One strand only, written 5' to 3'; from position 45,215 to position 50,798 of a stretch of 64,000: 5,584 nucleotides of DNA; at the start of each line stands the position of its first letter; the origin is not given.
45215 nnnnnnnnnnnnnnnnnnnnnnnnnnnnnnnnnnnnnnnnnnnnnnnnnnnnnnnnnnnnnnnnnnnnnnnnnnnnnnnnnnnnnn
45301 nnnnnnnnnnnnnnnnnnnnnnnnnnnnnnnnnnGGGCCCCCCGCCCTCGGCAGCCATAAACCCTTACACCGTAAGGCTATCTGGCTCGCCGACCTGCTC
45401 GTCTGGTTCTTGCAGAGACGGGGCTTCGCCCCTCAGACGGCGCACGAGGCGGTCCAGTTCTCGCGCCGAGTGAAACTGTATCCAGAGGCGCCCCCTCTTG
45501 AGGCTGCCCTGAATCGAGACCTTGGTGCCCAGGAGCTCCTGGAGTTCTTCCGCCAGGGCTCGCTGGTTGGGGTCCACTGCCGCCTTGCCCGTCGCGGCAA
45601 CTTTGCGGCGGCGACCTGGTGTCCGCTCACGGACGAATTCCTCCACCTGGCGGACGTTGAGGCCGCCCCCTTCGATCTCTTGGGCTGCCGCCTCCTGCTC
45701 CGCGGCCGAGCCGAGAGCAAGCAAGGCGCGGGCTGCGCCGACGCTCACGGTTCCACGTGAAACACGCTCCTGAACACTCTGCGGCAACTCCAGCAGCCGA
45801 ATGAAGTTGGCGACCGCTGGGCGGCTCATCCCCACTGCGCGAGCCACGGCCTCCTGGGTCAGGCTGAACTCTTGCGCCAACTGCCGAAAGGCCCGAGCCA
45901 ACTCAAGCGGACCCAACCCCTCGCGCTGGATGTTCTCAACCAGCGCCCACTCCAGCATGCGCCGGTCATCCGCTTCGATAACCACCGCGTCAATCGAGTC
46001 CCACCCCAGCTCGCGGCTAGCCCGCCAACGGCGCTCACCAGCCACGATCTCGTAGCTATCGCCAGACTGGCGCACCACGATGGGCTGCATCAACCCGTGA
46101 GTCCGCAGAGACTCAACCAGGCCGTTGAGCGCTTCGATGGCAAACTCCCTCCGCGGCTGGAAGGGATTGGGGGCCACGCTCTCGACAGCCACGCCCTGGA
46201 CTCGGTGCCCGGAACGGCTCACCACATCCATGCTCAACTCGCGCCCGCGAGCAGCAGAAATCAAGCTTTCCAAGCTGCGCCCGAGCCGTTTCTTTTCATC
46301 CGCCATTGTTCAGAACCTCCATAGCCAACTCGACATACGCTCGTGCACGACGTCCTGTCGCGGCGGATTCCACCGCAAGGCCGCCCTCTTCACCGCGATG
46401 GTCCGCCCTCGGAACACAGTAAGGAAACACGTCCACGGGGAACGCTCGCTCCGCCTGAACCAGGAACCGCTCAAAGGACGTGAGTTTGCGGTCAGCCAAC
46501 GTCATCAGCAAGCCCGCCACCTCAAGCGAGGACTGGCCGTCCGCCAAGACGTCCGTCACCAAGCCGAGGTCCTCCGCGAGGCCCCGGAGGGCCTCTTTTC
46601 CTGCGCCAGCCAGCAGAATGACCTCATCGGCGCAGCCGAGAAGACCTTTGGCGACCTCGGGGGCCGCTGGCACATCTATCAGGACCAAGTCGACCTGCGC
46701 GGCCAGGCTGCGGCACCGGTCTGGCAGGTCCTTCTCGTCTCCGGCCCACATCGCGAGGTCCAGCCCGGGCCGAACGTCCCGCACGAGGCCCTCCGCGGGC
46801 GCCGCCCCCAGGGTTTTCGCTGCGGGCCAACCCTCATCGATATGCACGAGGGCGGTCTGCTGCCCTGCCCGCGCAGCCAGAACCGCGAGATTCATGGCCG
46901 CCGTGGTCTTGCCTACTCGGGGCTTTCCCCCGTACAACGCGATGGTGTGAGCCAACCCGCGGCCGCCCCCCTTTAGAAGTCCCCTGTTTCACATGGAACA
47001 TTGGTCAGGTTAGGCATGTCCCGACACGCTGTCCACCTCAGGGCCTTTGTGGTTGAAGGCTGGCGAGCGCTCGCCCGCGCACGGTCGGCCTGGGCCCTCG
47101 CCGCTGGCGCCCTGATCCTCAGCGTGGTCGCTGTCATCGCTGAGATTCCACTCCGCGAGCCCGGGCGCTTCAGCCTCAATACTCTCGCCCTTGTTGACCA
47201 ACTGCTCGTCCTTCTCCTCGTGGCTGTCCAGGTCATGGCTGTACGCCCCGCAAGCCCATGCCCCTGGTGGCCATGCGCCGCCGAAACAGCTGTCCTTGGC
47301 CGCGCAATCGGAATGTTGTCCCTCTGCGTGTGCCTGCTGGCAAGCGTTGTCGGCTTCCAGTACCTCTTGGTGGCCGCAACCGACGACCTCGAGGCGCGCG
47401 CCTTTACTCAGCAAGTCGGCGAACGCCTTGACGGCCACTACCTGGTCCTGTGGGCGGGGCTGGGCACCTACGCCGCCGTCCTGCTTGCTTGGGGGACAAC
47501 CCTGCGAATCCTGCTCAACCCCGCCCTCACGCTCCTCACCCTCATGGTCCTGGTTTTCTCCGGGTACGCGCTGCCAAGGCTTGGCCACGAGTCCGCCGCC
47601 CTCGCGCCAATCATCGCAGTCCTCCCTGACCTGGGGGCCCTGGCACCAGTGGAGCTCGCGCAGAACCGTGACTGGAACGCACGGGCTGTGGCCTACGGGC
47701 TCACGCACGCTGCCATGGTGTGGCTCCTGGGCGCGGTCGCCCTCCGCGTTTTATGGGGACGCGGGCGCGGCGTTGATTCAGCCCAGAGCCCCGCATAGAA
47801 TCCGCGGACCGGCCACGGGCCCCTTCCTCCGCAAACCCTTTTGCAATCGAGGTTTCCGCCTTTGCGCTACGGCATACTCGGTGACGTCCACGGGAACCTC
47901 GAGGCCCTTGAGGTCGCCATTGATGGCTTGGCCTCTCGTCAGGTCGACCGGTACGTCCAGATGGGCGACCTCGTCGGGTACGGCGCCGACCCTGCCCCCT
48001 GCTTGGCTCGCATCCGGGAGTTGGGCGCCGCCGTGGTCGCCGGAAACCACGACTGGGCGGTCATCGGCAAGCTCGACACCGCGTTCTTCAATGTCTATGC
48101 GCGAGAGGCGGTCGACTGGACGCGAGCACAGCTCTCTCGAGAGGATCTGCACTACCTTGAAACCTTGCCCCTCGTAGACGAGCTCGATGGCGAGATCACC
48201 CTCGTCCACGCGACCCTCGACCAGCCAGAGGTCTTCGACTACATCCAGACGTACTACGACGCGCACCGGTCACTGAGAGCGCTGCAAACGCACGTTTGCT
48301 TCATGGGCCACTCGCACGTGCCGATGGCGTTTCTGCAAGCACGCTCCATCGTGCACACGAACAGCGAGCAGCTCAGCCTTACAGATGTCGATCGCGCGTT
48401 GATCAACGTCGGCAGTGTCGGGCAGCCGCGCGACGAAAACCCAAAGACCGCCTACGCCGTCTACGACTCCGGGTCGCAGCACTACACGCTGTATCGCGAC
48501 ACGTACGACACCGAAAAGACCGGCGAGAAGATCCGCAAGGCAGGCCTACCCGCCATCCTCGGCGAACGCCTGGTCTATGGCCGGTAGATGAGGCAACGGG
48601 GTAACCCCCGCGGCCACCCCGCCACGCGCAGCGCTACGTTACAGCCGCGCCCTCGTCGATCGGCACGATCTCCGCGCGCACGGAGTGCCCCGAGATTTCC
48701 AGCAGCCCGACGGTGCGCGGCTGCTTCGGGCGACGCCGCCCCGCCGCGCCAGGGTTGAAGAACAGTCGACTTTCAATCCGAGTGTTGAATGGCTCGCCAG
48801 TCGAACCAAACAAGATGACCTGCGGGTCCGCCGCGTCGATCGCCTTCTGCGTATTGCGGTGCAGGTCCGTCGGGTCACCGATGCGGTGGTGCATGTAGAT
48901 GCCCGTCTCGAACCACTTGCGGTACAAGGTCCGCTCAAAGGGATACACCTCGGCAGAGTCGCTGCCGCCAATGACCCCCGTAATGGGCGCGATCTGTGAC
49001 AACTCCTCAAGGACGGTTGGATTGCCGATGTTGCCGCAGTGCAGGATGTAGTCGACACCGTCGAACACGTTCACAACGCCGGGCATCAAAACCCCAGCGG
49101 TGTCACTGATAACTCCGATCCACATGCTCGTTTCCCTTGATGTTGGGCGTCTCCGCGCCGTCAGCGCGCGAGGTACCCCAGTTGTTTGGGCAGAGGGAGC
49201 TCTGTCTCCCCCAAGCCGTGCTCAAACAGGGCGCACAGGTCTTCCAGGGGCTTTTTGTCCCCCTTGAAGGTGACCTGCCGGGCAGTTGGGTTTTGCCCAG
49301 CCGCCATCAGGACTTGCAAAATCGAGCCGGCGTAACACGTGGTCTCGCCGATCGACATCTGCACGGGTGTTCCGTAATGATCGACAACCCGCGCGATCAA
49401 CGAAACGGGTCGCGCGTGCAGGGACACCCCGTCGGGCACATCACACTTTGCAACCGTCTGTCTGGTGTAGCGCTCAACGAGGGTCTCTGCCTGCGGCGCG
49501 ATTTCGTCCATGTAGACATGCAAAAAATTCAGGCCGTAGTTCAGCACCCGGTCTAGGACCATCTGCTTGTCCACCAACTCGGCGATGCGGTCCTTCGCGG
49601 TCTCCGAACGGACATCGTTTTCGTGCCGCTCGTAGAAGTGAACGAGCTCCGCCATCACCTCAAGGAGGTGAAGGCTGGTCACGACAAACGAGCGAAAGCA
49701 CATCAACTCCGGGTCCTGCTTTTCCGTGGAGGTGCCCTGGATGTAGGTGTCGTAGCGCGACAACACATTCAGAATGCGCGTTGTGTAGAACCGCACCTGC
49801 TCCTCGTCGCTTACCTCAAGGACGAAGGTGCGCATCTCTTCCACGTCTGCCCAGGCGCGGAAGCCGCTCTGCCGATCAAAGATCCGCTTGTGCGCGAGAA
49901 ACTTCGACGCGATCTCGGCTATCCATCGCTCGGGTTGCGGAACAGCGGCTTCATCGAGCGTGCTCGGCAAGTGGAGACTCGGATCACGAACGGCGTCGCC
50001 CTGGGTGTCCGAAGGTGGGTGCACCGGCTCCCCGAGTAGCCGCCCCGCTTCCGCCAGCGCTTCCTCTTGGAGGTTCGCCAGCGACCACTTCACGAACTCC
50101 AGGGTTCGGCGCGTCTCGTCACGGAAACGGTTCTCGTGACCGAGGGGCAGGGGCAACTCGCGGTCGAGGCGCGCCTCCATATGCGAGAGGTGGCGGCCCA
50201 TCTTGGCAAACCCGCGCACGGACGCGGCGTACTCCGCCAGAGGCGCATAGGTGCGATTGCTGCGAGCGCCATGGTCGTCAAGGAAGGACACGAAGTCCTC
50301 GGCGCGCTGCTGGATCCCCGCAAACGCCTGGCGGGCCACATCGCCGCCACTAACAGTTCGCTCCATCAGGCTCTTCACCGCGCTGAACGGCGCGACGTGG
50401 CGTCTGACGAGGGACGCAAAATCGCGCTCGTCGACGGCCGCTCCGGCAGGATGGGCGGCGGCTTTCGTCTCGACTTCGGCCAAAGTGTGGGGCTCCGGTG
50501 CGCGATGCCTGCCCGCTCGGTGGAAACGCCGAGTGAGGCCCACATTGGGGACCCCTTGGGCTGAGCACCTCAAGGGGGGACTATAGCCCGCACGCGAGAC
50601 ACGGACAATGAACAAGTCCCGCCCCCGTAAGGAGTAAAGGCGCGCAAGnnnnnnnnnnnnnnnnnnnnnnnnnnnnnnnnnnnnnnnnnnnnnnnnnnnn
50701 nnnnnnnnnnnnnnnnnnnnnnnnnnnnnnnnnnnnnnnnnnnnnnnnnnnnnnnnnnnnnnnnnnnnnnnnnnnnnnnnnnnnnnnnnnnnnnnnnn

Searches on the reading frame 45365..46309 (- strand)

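Call 56: search_protein_families(library=pfam, proteins=[window:45365-46309:-], max_evalue=0.0001)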
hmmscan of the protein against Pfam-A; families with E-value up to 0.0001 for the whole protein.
window:45365-46309:- (314 aa): 3 families
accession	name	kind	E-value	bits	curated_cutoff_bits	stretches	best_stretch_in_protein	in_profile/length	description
PF02195.25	ParB_N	-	2.8e-32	111.1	26.3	1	37-128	3-95/95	ParB N-terminal domain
PF17762.8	HTH_ParB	-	1.2e-30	106.1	22.6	1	131-229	2-100/102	ParB HTH domain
PF23552.2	ParB_C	-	8.1e-11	41.7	23.8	1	246-293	2-50/50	ParB dimerisation domain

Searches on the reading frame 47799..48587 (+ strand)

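Call 56: search_protein_families(library=pfam, proteins=[window:47799-48587:+], max_evalue=0.0001)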
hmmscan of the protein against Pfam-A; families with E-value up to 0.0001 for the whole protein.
window:47799-48587:+ (262 aa): 2 families
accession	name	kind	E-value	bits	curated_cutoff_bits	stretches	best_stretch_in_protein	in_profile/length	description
PF12850.12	Metallophos_2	-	5.6e-15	56.1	27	1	23-223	2-150/154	Calcineurin-like phosphoesterase superfamily domain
PF00149.33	Metallophos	-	7e-13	49.9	21.5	1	23-174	2-158/191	Calcineurin-like phosphoesterase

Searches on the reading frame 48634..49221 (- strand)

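Call 56: search_protein_families(library=pfam, proteins=[window:48634-49221:-], max_evalue=0.0001)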
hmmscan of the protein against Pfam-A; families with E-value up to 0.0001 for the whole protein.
window:48634-49221:- (195 aa): 1 family
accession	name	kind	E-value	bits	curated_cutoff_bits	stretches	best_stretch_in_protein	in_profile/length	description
PF12850.12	Metallophos_2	-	3.3e-21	76.4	27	1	33-177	1-152/154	Calcineurin-like phosphoesterase superfamily domain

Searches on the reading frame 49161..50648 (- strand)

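Call 58: search_protein_families(library=pfam, proteins=[window:49161-50648:-], max_evalue=0.0001)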
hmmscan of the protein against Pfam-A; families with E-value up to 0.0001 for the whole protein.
window:49161-50648:- (495 aa): 0 families

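Call 91: search_protein_families(library=pfam, proteins=[window:49161-50648:-], max_evalue=0.001)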
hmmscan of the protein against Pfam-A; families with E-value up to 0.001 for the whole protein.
window:49161-50648:- (495 aa): 1 family
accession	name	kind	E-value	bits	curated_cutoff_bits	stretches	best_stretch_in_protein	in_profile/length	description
PF00381.24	PTS-HPr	-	0.00043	20.7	23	1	404-476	7-80/81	PTS HPr component phosphorylation site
